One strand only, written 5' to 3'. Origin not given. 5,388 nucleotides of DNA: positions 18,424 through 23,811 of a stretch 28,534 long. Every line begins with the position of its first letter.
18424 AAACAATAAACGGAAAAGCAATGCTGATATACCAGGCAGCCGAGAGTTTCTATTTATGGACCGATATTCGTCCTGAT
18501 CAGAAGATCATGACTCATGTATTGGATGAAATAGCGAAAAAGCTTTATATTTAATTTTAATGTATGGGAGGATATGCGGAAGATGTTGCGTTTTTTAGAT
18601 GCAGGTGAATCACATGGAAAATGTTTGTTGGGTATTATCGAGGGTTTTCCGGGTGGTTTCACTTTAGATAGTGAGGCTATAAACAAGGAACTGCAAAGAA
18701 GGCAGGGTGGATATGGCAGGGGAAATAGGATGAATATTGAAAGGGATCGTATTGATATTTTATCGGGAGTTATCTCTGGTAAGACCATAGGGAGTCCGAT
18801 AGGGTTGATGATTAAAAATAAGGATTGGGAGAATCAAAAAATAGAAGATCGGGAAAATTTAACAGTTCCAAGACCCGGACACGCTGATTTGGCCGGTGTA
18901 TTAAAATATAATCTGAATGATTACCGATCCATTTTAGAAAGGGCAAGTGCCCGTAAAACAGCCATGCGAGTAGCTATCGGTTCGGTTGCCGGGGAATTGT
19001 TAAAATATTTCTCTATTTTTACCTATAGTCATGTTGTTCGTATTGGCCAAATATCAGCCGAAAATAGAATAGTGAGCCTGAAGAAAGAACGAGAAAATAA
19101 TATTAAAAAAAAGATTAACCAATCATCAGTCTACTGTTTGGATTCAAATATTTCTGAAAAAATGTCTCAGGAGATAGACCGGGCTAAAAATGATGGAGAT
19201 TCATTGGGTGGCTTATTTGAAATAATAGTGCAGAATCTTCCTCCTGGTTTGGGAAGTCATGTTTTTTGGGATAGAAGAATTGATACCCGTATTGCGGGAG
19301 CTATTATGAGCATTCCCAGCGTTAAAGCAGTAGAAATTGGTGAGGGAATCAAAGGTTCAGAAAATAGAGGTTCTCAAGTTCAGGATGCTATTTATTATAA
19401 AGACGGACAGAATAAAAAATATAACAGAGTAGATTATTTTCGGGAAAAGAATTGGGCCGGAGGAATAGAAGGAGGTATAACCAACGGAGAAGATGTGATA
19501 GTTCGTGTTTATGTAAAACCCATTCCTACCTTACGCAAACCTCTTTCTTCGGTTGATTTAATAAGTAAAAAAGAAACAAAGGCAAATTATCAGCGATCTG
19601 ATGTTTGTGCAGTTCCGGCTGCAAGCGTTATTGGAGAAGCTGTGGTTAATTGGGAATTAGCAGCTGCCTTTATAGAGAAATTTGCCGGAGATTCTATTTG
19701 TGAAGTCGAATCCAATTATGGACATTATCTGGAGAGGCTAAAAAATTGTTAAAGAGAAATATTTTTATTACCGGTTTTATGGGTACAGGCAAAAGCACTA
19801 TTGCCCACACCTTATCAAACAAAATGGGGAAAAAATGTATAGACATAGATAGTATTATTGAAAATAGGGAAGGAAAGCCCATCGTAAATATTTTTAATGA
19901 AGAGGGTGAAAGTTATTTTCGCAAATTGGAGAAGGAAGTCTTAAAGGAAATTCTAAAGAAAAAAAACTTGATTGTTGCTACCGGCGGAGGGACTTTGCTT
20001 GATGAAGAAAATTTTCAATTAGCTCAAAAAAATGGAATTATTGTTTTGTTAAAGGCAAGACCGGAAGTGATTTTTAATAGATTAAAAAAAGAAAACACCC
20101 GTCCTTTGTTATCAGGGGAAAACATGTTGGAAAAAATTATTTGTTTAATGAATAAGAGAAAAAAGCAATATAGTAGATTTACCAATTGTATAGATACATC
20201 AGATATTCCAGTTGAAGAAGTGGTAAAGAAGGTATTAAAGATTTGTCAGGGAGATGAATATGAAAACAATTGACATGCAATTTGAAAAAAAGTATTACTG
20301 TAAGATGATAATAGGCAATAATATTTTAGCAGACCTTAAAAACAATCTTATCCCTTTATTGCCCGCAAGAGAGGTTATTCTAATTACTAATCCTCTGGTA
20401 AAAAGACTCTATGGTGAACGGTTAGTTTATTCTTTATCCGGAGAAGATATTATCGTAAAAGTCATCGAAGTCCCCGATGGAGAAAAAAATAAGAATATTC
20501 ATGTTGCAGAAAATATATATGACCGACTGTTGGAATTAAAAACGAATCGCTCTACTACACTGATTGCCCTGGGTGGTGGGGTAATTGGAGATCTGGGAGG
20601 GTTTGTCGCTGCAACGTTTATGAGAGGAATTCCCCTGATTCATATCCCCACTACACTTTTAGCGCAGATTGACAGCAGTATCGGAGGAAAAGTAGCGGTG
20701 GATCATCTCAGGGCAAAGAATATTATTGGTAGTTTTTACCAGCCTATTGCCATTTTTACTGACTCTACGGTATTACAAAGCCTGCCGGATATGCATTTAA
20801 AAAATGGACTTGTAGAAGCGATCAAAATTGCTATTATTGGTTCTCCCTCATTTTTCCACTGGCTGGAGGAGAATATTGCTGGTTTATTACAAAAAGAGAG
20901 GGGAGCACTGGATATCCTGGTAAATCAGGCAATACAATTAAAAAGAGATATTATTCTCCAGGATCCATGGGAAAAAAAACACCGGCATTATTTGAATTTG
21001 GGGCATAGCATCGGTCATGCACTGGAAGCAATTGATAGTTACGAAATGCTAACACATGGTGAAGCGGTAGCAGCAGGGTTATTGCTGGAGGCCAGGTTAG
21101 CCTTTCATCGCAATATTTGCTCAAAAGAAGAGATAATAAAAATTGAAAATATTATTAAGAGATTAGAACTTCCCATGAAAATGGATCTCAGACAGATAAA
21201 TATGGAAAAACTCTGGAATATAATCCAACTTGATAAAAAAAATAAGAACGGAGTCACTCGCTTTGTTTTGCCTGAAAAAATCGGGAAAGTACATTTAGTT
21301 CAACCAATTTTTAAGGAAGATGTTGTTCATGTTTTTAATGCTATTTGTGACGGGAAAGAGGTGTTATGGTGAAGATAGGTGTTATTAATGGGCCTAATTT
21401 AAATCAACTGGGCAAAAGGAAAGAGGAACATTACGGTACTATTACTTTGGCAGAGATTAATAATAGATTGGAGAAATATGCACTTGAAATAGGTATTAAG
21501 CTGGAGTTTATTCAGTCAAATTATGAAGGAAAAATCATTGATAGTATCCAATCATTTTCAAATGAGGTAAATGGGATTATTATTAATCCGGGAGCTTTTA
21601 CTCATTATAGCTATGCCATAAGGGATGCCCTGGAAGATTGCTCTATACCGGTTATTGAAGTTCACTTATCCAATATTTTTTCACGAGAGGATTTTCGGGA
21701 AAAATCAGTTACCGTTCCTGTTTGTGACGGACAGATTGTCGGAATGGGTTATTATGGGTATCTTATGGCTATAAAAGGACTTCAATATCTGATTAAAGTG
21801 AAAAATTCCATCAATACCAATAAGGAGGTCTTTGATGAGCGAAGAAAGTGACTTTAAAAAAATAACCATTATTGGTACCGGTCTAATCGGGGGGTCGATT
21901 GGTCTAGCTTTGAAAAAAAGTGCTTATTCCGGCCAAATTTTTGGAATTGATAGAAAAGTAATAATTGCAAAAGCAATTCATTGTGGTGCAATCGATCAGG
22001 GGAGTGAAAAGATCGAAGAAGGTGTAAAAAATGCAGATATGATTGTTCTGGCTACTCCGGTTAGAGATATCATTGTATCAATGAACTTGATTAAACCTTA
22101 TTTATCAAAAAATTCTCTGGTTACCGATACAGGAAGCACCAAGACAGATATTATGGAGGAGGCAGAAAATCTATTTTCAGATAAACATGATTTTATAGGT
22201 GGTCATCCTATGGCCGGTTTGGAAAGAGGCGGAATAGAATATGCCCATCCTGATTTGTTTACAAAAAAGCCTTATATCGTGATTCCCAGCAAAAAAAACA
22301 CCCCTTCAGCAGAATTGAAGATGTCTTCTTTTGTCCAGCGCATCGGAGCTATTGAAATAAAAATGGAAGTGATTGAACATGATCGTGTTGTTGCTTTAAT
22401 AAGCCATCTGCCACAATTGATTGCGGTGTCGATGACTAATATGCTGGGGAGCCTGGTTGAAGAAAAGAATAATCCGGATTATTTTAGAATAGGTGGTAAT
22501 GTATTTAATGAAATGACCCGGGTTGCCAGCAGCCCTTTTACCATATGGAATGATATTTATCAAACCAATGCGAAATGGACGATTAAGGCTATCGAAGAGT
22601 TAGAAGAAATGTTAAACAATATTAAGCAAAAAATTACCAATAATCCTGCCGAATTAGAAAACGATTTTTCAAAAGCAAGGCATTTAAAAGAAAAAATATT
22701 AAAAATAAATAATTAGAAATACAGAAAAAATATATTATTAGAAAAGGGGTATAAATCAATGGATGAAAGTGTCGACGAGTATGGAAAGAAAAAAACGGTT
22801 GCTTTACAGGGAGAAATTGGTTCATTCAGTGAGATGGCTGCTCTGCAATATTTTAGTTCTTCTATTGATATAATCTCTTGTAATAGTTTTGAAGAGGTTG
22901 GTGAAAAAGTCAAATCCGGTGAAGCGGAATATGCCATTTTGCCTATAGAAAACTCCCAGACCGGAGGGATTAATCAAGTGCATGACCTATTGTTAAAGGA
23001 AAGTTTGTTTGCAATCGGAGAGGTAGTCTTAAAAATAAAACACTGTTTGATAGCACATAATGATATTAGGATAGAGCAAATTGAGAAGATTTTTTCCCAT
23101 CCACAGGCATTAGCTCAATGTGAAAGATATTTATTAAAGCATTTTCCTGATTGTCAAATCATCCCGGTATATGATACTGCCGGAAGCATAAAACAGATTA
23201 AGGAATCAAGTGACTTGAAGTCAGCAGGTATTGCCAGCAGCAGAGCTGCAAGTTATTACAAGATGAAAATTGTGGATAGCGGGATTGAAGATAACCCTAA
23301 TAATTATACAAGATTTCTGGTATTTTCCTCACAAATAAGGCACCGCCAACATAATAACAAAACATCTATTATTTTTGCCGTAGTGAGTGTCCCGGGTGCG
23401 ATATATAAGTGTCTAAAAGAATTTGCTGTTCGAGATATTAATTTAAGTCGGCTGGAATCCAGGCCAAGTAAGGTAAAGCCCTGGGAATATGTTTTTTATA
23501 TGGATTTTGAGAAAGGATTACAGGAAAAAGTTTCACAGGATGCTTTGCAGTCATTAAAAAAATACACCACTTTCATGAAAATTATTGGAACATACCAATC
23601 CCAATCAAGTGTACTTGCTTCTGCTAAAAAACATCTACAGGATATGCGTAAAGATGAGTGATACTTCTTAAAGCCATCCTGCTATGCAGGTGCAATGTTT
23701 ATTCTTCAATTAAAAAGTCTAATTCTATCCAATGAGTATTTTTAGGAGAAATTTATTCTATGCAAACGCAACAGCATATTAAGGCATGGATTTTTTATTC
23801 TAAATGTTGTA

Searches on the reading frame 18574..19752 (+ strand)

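Call 4: search_protein_families(library=ncbifam, proteins=[window:18574-19752:+])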
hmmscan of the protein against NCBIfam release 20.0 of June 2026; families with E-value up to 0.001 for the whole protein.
window:18574-19752:+ (392 aa): 3 families
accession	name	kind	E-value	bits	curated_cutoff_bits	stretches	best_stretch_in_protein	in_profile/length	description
NF003793.1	PRK05382.1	equivalog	1.7e-124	415.1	321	1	6-367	1-343/344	chorismate synthase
TIGR00033.1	aroC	equivalog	1.3e-114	382.8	212.2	1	5-372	1-350/351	chorismate synthase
NF009113.0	PRK12463.1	equivalog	1.6e-106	356.5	799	1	5-381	1-379/390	chorismate synthase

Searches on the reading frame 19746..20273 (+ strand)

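Call 4: search_protein_families(library=ncbifam, proteins=[window:19746-20273:+])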
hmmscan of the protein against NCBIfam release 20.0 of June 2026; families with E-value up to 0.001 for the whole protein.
window:19746-20273:+ (175 aa): 20 families
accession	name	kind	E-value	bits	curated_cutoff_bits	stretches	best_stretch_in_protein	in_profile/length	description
NF010553.0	PRK13947.1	equivalog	2.4e-50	171.1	204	1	4-165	2-163/173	shikimate kinase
NF010554.0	PRK13948.1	equivalog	2.7e-43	147.7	217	1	7-164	14-170/192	shikimate kinase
NF010552.0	PRK13946.1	equivalog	4.3e-39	134.2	186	1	2-169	22-189/198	shikimate kinase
NF010556.0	PRK13951.1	equivalog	1.3e-37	129.9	560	1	5-164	2-156/492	bifunctional shikimate kinase AroK/3-dehydroquinate synthase AroB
NF010555.0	PRK13949.1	equivalog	6.5e-35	120.8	180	1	4-164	2-166/175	shikimate kinase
NF002988.0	PRK03731.1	equivalog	1.6e-31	109.3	161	1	4-167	3-168/174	shikimate kinase AroL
NF003456.0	PRK05057.1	equivalog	3.7e-31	108.3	195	1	3-166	4-169/173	shikimate kinase AroK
NF006610.0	PRK09169.1-4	subfamily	1.3e-27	95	4299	1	3-144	2865-3006/3056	hypothetical protein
NF006015.0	PRK08154.1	subfamily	7.2e-26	91.1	204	1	4-168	137-303/314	anaerobic benzoate catabolism transcriptional regulator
NF040667.1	hom_kin_desulfo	exception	5.8e-23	81.6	197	1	5-165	2-160/163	homoserine kinase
NF010627.0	PRK14021.1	equivalog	2.9e-17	62.3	565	1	6-164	9-171/542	bifunctional shikimate kinase/3-dehydroquinate synthase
NF001866.0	PRK00625.1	equivalog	1.5e-13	51.3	142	1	5-133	2-133/173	shikimate kinase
NF003012.0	PRK03839.1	equivalog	6.6e-13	49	152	1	6-168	3-152/180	putative kinase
TIGR03574.1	selen_PSTK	equivalog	1.9e-08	34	290.5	1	6-168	2-168/249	L-seryl-tRNA(Sec) kinase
TIGR02173.1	cyt_kin_arch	equivalog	1.3e-07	31.7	102.1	1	6-159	3-149/169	(d)CMP kinase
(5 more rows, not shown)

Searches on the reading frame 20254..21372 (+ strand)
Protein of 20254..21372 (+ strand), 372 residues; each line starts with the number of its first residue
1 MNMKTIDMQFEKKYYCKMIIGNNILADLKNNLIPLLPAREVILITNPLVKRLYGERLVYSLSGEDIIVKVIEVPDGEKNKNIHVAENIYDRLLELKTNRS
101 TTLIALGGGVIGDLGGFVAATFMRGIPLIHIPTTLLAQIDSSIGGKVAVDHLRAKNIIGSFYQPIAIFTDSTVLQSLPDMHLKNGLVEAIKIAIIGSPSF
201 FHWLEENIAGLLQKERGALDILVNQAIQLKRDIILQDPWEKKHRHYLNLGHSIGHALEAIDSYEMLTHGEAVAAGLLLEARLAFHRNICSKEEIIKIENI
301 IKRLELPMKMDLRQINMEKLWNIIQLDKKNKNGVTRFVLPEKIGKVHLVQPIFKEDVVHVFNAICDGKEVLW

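Call 4: search_protein_families(library=ncbifam, proteins=[window:20254-21372:+])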
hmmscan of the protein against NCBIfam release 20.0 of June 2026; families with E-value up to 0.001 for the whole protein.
window:20254-21372:+ (372 aa): 7 families
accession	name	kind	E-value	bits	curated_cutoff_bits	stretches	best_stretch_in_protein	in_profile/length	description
TIGR01357.1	aroB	equivalog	3.6e-101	338.8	305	1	17-359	2-341/344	3-dehydroquinate synthase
TIGR04425.1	P_lya_rel_AroB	hypoth_equivalog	1.3e-68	231.6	400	1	40-364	27-344/348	AroB-related putative sugar phosphate phospholyase (cyclizing)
NF004852.0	PRK06203.1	equivalog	9.5e-58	196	333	1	66-315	87-338/407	3-dehydroquinate synthase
NF010556.0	PRK13951.1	equivalog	1.7e-56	192.1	560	1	59-349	197-480/492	bifunctional shikimate kinase AroK/3-dehydroquinate synthase AroB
NF010627.0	PRK14021.1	equivalog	1.1e-50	172.5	565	1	18-362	191-538/542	bifunctional shikimate kinase/3-dehydroquinate synthase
NF002022.0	PRK00843.1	equivalog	1.9e-11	43.6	413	1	17-190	13-173/350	NAD(P)-dependent glycerol-1-phosphate dehydrogenase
NF006941.0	PRK09423.1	subfamily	1.2e-10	40.7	336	1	249-330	252-332/367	glycerol dehydrogenase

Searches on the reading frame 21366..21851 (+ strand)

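Call 4: search_protein_families(library=ncbifam, proteins=[window:21366-21851:+])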
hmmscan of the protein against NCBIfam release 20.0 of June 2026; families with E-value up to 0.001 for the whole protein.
window:21366-21851:+ (161 aa): 5 families
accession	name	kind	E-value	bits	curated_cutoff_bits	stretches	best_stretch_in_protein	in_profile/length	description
NF003805.0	PRK05395.1-2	subfamily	1.6e-61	206.1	146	1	1-143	1-143/147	type II 3-dehydroquinate dehydratase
TIGR01088.1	aroQ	equivalog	3.6e-57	191.9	169.85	1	3-139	1-137/141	type II 3-dehydroquinate dehydratase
NF003807.0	PRK05395.1-4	subfamily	1.2e-56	190.4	130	1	2-141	4-143/148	type II 3-dehydroquinate dehydratase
NF003806.0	PRK05395.1-3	subfamily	4e-50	169.1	171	1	3-145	4-146/149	type II 3-dehydroquinate dehydratase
NF003804.0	PRK05395.1-1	subfamily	2.4e-48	163.6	195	1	2-138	5-142/151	type II 3-dehydroquinate dehydratase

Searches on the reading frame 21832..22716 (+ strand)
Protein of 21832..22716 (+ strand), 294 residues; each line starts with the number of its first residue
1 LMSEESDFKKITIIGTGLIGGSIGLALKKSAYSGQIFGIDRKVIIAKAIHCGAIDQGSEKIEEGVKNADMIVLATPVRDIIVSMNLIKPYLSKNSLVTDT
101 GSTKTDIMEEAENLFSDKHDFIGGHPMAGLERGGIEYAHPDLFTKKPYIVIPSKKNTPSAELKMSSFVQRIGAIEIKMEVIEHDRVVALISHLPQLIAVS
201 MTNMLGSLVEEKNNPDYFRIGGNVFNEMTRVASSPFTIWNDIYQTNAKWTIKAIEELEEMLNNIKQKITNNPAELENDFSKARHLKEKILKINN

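Call 4: search_protein_families(library=ncbifam, proteins=[window:21832-22716:+])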
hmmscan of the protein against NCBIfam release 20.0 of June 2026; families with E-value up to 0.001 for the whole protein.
window:21832-22716:+ (294 aa): 19 families
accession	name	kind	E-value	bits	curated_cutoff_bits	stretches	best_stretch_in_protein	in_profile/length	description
NF011381.1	PRK14806.1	equivalog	1.4e-62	212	902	1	8-292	3-287/733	bifunctional prephenate dehydrogenase/3-phosphoshikimate 1-carboxyvinyltransferase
NF005107.0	PRK06545.1-5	equivalog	5.6e-60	203.2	414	1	9-289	3-284/367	prephenate dehydrogenase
NF006307.0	PRK08507.1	equivalog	7.9e-55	186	295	1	10-287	2-273/275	prephenate dehydrogenase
NF005694.0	PRK07502.1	equivalog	3.9e-52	177.4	409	1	6-292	4-291/310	prephenate/arogenate dehydrogenase family protein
NF005105.0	PRK06545.1-3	equivalog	2.8e-50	171.2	524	1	9-287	3-283/367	prephenate dehydrogenase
NF005650.0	PRK07417.1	equivalog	6.1e-50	170.1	290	1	9-290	2-279/281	prephenate/arogenate dehydrogenase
NF005106.0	PRK06545.1-4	equivalog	4e-44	151.4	569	1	9-288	2-282/363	prephenate dehydrogenase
NF005111.0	PRK06545.2-3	equivalog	4.8e-43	147.6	344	1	10-271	15-268/371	prephenate dehydrogenase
NF005104.0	PRK06545.1-1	equivalog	1.3e-42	146.3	713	1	9-287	3-281/366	prephenate dehydrogenase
NF005112.0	PRK06545.2-4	subfamily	1.9e-35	122.6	294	1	9-264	3-246/356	prephenate dehydrogenase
NF005108.0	PRK06545.1-6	equivalog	2.8e-33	115.3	327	1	4-272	6-268/321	prephenate dehydrogenase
NF005109.0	PRK06545.2-1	equivalog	5.8e-32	111.2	397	1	12-250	5-231/361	prephenate dehydrogenase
NF005110.0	PRK06545.2-2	equivalog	2.4e-26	92.8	385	1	10-268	72-323/423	prephenate dehydrogenase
NF005113.0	PRK06545.2-5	equivalog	8.4e-19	67.8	497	2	11-153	3-139/378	prephenate dehydrogenase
NF006409.0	PRK08655.1-3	equivalog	8.9e-11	41.9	310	1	10-243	2-220/290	prephenate dehydrogenase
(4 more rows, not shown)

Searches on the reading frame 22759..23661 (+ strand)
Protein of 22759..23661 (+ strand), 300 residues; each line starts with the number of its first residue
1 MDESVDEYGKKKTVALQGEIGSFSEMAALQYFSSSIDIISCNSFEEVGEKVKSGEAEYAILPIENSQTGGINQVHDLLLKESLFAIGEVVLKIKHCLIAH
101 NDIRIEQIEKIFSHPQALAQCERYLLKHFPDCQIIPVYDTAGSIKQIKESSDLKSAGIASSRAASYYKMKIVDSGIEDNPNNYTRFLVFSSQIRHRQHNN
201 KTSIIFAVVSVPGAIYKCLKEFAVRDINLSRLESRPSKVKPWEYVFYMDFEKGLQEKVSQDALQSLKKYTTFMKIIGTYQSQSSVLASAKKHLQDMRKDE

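Call 11: search_protein_families(library=ncbifam, proteins=[window:22759-23661:+])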
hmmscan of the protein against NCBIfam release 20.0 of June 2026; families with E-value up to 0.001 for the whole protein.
window:22759-23661:+ (300 aa): 4 families
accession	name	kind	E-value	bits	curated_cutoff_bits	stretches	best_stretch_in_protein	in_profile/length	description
NF008865.0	PRK11898.1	equivalog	1e-76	257.8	219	1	14-283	4-280/284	prephenate dehydratase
NF008866.0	PRK11899.1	equivalog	1.1e-67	228.3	359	1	10-282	4-276/283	prephenate dehydratase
NF007910.0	PRK10622.1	equivalog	1.7e-56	191.8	577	1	13-285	105-381/386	bifunctional chorismate mutase/prephenate dehydratase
TIGR01268.1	Phe4hydrox_tetr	equivalog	2.2e-11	43.2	704.8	1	196-282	11-97/436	phenylalanine 4-monooxygenase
